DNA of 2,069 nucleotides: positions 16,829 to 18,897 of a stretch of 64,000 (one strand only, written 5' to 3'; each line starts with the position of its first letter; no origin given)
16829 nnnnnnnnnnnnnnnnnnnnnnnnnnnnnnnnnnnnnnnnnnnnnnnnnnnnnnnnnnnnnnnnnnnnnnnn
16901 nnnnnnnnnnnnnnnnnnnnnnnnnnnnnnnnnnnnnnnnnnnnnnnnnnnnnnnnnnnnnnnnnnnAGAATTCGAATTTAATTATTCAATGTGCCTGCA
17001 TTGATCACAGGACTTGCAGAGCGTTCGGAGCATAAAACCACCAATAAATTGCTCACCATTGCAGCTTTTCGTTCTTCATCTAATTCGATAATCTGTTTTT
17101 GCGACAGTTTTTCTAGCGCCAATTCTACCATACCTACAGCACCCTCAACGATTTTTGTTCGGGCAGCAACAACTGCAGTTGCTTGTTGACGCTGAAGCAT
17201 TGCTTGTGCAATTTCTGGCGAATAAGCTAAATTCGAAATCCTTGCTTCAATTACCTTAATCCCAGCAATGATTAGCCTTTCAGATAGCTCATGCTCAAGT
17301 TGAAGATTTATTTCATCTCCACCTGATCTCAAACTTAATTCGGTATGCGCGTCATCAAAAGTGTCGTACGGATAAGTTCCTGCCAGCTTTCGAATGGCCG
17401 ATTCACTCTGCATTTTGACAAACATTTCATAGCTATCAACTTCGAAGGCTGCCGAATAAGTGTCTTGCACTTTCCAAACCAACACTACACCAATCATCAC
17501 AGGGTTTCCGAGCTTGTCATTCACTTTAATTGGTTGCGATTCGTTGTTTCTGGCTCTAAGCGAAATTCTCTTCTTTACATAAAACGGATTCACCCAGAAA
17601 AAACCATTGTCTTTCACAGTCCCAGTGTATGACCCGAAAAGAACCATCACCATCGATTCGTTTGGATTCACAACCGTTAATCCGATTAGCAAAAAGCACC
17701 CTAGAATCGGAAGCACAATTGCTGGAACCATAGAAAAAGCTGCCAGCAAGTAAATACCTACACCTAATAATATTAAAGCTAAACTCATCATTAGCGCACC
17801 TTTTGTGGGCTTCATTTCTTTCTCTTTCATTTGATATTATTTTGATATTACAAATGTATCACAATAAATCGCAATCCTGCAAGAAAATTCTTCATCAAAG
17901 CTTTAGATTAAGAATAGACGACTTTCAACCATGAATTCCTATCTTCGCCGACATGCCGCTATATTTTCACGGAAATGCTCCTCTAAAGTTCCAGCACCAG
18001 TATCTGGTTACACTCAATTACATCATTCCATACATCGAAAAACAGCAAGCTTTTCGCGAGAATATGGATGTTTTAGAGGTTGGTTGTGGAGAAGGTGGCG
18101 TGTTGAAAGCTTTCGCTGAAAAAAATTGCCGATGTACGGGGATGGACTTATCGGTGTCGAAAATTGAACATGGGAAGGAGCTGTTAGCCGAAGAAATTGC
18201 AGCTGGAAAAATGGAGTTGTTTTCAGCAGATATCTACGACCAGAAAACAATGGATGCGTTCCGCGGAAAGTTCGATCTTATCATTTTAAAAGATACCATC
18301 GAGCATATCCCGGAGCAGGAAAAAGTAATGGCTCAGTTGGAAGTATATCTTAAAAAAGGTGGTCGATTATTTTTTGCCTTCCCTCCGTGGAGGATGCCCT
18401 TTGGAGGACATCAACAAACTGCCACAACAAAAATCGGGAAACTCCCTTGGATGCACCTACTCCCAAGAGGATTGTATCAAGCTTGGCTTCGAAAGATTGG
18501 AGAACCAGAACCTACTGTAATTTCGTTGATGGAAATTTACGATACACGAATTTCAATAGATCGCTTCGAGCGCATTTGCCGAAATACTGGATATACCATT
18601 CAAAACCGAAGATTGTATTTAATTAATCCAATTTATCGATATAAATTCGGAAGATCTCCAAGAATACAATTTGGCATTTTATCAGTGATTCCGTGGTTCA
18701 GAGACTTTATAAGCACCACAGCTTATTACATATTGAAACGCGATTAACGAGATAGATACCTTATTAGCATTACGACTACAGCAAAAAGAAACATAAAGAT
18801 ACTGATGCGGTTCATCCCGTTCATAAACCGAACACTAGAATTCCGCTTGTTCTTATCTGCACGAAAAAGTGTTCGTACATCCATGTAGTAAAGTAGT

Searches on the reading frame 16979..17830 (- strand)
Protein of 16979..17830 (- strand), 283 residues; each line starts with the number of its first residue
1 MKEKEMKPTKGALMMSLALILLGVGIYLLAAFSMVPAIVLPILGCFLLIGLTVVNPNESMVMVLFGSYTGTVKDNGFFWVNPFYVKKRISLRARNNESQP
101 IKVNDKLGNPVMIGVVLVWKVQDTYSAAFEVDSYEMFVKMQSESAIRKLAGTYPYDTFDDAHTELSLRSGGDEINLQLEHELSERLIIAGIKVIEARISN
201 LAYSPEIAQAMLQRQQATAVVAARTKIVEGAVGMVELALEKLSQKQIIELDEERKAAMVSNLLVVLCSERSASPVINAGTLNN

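Call 15: search_protein_families(library=pfam, proteins=[window:16979-17830:-], max_evalue=0.001)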
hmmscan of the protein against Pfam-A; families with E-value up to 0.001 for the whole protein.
window:16979-17830:- (283 aa): 1 family
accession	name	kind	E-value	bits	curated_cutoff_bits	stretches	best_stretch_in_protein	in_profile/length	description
PF01145.31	Band_7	-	1.5e-22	80.9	23.6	1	53-225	2-169/176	SPFH domain / Band 7 family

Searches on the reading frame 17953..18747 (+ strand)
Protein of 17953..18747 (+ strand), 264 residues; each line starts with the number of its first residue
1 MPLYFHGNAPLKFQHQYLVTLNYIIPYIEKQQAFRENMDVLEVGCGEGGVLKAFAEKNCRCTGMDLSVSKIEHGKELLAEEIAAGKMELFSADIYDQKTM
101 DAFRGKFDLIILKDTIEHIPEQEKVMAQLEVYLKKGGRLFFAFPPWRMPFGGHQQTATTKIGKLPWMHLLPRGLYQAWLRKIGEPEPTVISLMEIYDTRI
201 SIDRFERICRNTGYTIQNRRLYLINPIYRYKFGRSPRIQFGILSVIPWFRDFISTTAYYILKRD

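Call 15: search_protein_families(library=pfam, proteins=[window:17953-18747:+], max_evalue=0.001)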
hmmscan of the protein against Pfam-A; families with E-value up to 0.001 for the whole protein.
window:17953-18747:+ (264 aa): 8 families
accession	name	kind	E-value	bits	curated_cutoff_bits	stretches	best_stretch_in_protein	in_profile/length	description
PF13489.12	Methyltransf_23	-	1.3e-17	64.4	27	1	34-144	20-119/164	Methyltransferase domain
PF13847.12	Methyltransf_31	-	2.7e-16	60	27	1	35-141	2-109/145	Methyltransferase domain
PF08242.18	Methyltransf_12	-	7.2e-15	56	30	1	41-139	1-98/98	Methyltransferase domain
PF08241.18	Methyltransf_11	-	2.1e-14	54.4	21.2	1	41-141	1-95/95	Methyltransferase domain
PF13649.12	Methyltransf_25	-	4.4e-14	53.4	27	1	40-137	1-97/97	Methyltransferase domain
PF07021.18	MetW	-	3.3e-07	30.6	21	1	34-176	11-139/193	Methionine biosynthesis protein MetW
PF02353.26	CMAS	-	3e-06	27.2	27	1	34-139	60-162/273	Mycolic acid cyclopropane synthetase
PF12147.14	Methyltransf_20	-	2.9e-05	23.9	21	1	26-147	123-251/309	Putative methyltransferase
